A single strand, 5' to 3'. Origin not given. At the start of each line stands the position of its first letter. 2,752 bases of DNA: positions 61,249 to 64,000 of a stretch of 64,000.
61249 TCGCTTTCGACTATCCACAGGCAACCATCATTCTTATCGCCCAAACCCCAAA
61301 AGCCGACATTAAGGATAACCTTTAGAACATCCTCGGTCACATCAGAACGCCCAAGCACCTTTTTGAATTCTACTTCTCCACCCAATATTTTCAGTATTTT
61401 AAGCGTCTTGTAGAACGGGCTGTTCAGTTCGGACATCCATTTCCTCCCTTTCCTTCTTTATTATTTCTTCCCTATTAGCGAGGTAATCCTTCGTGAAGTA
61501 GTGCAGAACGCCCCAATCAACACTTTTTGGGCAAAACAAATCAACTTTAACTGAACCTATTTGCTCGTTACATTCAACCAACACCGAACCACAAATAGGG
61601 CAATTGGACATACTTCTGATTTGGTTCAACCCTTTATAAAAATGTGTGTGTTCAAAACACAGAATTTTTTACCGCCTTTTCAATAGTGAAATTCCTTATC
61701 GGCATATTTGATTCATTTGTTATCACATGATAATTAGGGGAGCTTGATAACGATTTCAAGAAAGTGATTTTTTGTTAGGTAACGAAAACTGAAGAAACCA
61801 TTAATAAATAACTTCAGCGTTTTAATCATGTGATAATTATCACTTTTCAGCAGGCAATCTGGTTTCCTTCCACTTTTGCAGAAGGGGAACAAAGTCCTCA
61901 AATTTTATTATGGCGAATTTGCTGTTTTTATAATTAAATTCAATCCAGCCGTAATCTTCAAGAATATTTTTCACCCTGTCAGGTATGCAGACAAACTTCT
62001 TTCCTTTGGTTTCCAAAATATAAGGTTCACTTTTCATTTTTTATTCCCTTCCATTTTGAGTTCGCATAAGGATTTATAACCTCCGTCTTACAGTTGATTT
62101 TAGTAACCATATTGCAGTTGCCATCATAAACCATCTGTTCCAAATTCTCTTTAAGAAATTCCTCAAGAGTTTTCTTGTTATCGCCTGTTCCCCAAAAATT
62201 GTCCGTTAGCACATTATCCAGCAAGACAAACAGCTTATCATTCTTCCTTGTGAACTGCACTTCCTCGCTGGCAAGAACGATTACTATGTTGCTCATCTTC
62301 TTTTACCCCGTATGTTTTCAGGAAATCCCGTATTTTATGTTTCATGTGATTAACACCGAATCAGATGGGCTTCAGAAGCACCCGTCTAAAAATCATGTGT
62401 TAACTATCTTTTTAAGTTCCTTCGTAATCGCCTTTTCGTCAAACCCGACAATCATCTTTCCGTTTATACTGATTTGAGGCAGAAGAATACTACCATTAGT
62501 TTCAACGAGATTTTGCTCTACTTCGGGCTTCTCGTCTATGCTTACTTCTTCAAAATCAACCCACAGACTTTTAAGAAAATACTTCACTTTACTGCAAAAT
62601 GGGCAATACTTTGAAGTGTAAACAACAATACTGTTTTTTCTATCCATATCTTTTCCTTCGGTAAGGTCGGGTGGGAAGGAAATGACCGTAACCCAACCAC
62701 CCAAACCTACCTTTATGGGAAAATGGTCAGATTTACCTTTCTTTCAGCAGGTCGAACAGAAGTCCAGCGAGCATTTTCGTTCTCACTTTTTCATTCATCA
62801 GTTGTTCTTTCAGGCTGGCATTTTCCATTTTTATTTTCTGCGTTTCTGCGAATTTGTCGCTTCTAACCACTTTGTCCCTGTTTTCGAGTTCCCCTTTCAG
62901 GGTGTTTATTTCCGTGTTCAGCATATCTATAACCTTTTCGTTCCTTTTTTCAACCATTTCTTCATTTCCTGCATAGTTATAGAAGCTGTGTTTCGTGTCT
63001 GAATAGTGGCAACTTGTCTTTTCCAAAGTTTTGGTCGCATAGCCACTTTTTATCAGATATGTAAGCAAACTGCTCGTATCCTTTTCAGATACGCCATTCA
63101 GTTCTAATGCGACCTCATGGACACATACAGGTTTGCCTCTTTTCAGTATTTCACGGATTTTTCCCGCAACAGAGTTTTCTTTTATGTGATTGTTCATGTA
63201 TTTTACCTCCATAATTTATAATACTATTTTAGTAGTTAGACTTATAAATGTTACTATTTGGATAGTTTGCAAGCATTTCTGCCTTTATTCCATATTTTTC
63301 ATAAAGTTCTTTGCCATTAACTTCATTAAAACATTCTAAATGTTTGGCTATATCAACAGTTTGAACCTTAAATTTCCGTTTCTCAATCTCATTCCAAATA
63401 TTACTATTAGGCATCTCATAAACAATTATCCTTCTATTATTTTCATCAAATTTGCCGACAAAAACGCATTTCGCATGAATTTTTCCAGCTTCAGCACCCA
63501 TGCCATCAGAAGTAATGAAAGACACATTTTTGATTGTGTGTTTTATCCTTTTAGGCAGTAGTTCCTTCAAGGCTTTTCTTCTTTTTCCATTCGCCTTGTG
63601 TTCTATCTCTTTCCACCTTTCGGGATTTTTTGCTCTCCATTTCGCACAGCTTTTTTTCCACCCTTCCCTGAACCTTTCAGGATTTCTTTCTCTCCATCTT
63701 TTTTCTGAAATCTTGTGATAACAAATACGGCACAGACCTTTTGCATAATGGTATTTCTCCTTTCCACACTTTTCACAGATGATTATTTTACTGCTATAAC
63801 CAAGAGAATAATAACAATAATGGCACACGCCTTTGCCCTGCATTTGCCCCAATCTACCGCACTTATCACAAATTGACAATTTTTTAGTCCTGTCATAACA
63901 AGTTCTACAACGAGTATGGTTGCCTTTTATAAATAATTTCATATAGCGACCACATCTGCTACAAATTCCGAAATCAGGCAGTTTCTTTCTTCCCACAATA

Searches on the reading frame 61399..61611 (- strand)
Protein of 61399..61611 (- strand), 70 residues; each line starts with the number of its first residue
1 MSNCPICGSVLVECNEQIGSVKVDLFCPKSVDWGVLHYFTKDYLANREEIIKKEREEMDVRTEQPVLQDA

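Call 46: search_protein_families(library=pfam, max_evalue=0.1, proteins=[window:61399-61611:-])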
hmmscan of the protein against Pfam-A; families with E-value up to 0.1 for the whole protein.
window:61399-61611:- (70 aa): 1 family
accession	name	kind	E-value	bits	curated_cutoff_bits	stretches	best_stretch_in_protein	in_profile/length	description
PF14354.12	Lar_restr_allev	-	0.086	13.5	28.6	0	3-52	5-52/58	Restriction alleviation protein Lar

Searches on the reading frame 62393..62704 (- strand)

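Call 46: search_protein_families(library=pfam, max_evalue=0.1, proteins=[window:62393-62704:-])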
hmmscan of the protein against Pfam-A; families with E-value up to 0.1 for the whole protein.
window:62393-62704:- (103 aa): 5 families
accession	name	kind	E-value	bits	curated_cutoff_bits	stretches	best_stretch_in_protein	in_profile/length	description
PF00462.30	Glutaredoxin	-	9e-17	61.5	22.9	1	26-85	1-60/60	Glutaredoxin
PF13417.12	GST_N_3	-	0.00026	21.7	22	1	29-86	2-58/75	Glutathione S-transferase, N-terminal domain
PF13098.12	Thioredoxin_2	-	0.025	15.4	27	1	22-63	5-42/104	Thioredoxin-like domain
PF05768.20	Glrx-like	-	0.034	14.9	26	1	26-64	2-44/77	Glutaredoxin-like domain (DUF836)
PF13409.12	GST_N_2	-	0.072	14.1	25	1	33-88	1-60/70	Glutathione S-transferase, N-terminal domain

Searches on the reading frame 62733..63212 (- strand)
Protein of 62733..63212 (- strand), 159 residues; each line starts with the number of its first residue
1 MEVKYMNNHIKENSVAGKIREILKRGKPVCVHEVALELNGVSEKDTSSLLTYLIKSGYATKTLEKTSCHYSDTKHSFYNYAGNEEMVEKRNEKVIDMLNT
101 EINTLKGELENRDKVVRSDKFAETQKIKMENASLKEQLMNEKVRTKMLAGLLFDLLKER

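Call 18: search_protein_families(library=pfam, max_evalue=0.01, proteins=[window:62733-63212:-])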
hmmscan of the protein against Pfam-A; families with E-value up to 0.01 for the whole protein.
window:62733-63212:- (159 aa): 1 family
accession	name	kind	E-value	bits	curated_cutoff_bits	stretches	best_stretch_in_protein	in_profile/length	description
PF10274.15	ParcG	-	0.0087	16.7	22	0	75-138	54-118/183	Parkin co-regulated protein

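Call 55: find_encoding_contigs(protein=window:62733-63197:-, flank=10000, max_places=6)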
Protein window:62733-63197:- (154 aa): 17 contigs read that carry it; 6 places shown.
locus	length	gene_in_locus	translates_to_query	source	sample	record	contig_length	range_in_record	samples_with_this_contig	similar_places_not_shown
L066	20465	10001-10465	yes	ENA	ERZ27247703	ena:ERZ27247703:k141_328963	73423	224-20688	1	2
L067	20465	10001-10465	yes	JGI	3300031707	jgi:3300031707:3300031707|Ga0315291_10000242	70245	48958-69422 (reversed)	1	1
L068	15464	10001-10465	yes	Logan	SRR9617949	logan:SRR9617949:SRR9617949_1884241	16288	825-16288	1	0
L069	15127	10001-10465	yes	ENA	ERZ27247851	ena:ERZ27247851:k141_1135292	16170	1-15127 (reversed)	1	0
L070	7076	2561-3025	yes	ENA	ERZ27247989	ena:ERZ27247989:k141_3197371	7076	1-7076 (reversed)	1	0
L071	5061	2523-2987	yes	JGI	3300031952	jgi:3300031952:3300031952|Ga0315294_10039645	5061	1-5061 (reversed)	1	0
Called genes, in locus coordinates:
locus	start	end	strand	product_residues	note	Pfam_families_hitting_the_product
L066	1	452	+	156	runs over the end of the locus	-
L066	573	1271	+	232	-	-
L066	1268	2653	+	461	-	PF20030:bpMoxR, PF07726:AAA_3, PF07728:AAA_5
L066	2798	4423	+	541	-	-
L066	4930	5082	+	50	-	-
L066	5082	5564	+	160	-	-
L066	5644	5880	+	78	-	-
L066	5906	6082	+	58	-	-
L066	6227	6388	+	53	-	-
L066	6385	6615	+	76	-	-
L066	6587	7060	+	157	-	-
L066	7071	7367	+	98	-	-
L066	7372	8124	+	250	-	PF09643:YopX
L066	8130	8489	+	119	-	-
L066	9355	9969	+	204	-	-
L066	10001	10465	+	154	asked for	-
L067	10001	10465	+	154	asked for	-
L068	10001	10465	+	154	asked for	-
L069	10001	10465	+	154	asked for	-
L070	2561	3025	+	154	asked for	-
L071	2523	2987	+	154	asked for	-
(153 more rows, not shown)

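Call 76: search_protein_representatives(protein=window:62733-63197:-)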
Query: 154 residues. Proteins with E-value up to 0.001 (for the whole library): 24; up to 1e-10: 6; up to 1e-30: 1. The best 24 are listed.
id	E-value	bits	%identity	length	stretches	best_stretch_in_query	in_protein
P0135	7.1e-83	291.4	90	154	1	1-154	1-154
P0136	1.3e-21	93.1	42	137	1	10-154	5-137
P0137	1.7e-14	70.0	44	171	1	6-111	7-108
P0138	7.9e-13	64.6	32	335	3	10-85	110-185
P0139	1.8e-12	63.5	36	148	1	21-153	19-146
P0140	1.9e-11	60.2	39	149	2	35-138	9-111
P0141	1.7e-09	53.8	29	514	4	7-76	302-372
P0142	2.7e-09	53.2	32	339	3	5-101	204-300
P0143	3.7e-09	52.8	35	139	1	13-133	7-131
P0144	7.8e-09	51.7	35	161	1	11-112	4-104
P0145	1.0e-08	51.3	36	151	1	14-141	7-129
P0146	1.1e-08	51.2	38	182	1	8-154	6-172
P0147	1.2e-08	51.2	31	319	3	6-85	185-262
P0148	4.1e-07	46.1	34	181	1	20-143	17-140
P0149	4.1e-06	42.9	33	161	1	15-150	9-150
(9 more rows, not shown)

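Call 79: search_protein_families(library=pfam, alignment_id=A2, max_evalue=0.01)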
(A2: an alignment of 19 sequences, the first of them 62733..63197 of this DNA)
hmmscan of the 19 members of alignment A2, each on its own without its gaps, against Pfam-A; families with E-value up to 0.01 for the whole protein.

A. member 1, window:62733-63197:- (154 aa): 1 family
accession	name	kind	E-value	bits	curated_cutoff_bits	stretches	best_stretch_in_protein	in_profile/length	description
PF10274.15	ParcG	-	0.0083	16.8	22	0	70-133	54-118/183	Parkin co-regulated protein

B. families by the number of members that match (of 19 scanned): 27 families (the first 25 are shown)
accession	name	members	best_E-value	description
PF01022.26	HTH_5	4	3.2e-05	Bacterial regulatory protein, arsR family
PF09339.16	HTH_IclR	2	0.00076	IclR helix-turn-helix domain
PF13412.12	HTH_24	2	0.001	Winged helix-turn-helix DNA-binding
PF24034.1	DUF7343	2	0.0028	Domain of unknown function (DUF7343)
PF02295.23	z-alpha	1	0.0002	Adenosine deaminase z-alpha domain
PF08279.18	HTH_11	1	0.00032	HTH domain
PF14662.11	KASH_CCD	1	0.0004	Coiled-coil region of CCDC155 or KASH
PF17749.6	MIP-T3_C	1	0.00054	Microtubule-binding protein MIP-T3 C-terminal region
PF10168.15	Nup88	1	0.00085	Nuclear pore component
PF00750.26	tRNA-synt_1d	1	0.0012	tRNA synthetases class I (R), catalytic domain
PF10668.15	Phage_terminase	1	0.0012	Phage terminase small subunit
PF14942.11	Muted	1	0.0014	Organelle biogenesis, Muted-like protein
PF01442.23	Apolipoprotein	1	0.0014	Apolipoprotein A1/A4/E domain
PF24033.1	DUF7342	1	0.0015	Family of unknown function (DUF7342)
PF12840.13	HTH_20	1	0.0023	Helix-turn-helix domain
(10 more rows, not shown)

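Call 80: search_solved_structures(query=A2, max_evalue=1)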
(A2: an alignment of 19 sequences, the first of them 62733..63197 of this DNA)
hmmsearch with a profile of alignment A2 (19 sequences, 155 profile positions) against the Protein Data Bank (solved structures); distinct sequences matched with E-value up to 1: 21.
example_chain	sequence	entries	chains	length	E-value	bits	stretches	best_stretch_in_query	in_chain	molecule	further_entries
8gbc_A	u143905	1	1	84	0.00028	24.1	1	5-52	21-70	Double-stranded RNA-specific adenosine deaminase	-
5zu1_A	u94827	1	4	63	0.00042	23.5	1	5-52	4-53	Double-stranded RNA-specific adenosine deaminase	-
3irq_D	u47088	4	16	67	0.00051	23.3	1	5-52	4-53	Double-stranded RNA-specific adenosine deaminase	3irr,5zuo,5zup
2acj_A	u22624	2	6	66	0.00053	23.2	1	5-52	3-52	Double-stranded RNA-specific adenosine deaminase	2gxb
8gbd_A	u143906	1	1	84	0.00083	22.6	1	5-52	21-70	Double-stranded RNA-specific adenosine deaminase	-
1qgp_A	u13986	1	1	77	0.0011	22.2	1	6-52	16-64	PROTEIN (DOUBLE STRANDED RNA ADENOSINE DEAMINASE)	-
1qbj_A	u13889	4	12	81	0.0011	22.2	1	5-52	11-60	PROTEIN (DOUBLE-STRANDED RNA SPECIFIC ADENOSINE DEAMINASE (ADAR1)) | Double-stranded RNA-specific adenosine deaminase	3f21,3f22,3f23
7ueb_E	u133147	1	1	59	0.0014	21.8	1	5-52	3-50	PscE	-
2l54_A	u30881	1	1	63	0.003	20.8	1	6-52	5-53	Double-stranded RNA-specific adenosine deaminase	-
1u2w_A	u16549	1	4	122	0.0058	19.8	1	8-53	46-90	Cadmium efflux system accessory protein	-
3f72_A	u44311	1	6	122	0.0071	19.6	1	8-52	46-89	Cadmium efflux system accessory protein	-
2rvc_A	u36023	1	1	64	0.021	18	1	4-55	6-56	Interferon-inducible and double-stranded-dependent eIF-2kinase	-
4kmf_A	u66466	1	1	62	0.032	17.4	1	5-55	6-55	Interferon-inducible and double-stranded-dependent eIF-2kinase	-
9b83_A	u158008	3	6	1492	0.07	16.3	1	6-52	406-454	Maltodextrin-binding protein,Double-stranded RNA-specific adenosine deaminase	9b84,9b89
2heo_A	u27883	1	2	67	0.081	16.1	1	4-50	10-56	Z-DNA binding protein 1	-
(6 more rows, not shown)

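Call 87: predict_structure(alignment_id=A2)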
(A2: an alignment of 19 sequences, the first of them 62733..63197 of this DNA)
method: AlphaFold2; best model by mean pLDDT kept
length: 154 residues; sequences in the alignment: 19
mean_pLDDT: 88.8   pTM: 0.50
mean pLDDT of the five models: 88.8, 86.8, 86.0, 85.4, 85.1
residues with pLDDT >= 90: 112; 70-90: 30; 50-70: 10; < 50: 2
segments of 3 or more residues with pLDDT < 50: none
pLDDT, mean of each block of 10 residues (from residue 1): 68 91 93 92 93 90 94 79 67 90 93 94 97 96 95 87
secondary structure, 60 per line:
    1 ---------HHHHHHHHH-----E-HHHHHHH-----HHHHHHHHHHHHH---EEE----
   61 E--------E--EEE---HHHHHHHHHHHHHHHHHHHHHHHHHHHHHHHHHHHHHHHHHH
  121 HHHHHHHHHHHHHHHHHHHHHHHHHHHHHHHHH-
elements in order: H10-18 H26-32 H38-50 E54-56 E73-75 H79-153

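Call 89: fold_search(model_id=the predicted structure, library=pdb)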
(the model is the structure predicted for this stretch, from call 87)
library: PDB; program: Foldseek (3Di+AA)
matches with E <= 10: 1272; with E <= 0.001: 0
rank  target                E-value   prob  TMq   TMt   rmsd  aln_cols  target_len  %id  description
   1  6pln_B                1.4e-03  1.00  0.37  0.53   9.9        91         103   16  X-ray crystal structure of Pyrococcus furiosus general transcription factor TFE-alpha (released 2020-07-08)
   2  5jlu                  1.6e-03  1.00  0.36  0.41  17.2       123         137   20  Crystal Structure of Adhesin competence repressor (AdcR) from Streptococcus pyogenes (released 2017-05-03)
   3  6xjf_B                1.8e-03  1.00  0.36  0.52   9.0        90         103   17  X-ray crystal structure of Pyrococcus furiosus general transcription factor TFE-alpha (SeMet labeled protein) (released 2020-07-08)
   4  1sfx_A                1.9e-03  1.00  0.37  0.51   7.4        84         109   18  X-ray crystal structure of putative HTH transcription regulator from Archaeoglobus fulgidus (released 2004-08-03)
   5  9u7b_A                2.2e-03  1.00  0.38  0.39  14.5       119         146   13  Crystal structure of Rv0042c (released 2026-03-25)
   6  6xjf_G                2.6e-03  1.00  0.35  0.50   9.1        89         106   16  X-ray crystal structure of Pyrococcus furiosus general transcription factor TFE-alpha (SeMet labeled protein) (released 2020-07-08)
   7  4esb                  2.8e-03  1.00  0.37  0.53  12.9        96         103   21  Crystal structure of PadR-like transcriptional regulator (BC4206) from Bacillus cereus strain ATCC 14579 (released 2012-12-05)
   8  7nvs_W                3.0e-03  1.00  0.36  0.30   9.2        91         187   19  RNA polymerase II core pre-initiation complex with closed promoter DNA in proximal position (released 2021-05-05)
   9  2nyx_A                3.6e-03  1.00  0.37  0.39  10.0        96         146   14  Crystal structure of RV1404 from Mycobacterium tuberculosis (released 2006-12-05)
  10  6xjf_A                3.6e-03  1.00  0.35  0.51   8.8        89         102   16  X-ray crystal structure of Pyrococcus furiosus general transcription factor TFE-alpha (SeMet labeled protein) (released 2020-07-08)
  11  2mlg_MODEL_1_A        3.9e-03  1.00  0.37  0.68   4.5        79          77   18  Stf76 from the Sulfolobus islandicus plasmid-virus pSSVx (released 2014-03-12)
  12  3hhh_B                4.1e-03  1.00  0.38  0.55  13.7        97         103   20  Crystal structure of transcriptional regulator, a member of PadR family, from Enterococcus faecalis V583 (released 2009-06-02)
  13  4y66_F                4.4e-03  0.99  0.34  0.31  15.4       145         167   13  Crystal structure of Giardia lamblia Hop2-Mnd1 complex (released 2015-03-18)
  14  6pln_A                4.7e-03  1.00  0.37  0.52   9.3        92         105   16  X-ray crystal structure of Pyrococcus furiosus general transcription factor TFE-alpha (released 2020-07-08)
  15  1wq2_A                5.0e-03  1.00  0.35  0.75   3.0        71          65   11  Neutron Crystal Structure Of Dissimilatory Sulfite Reductase D (DsrD) (released 2005-09-19)
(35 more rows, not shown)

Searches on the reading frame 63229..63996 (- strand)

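Call 18: search_protein_families(library=pfam, max_evalue=0.01, proteins=[window:63229-63996:-])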
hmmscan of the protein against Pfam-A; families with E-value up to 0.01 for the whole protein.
window:63229-63996:- (255 aa): 3 families
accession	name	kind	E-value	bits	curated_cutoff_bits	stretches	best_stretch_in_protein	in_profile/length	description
PF04981.18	NMD3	-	0.00022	21.3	24.9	1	74-190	1-118/243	NMD3 family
PF07191.17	Zn_ribbon_6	-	0.0054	17.2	25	0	12-48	3-37/67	Double zinc ribbon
PF18912.6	DZR_2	-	0.0095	16.2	27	0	12-61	10-55/56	Double zinc ribbon domain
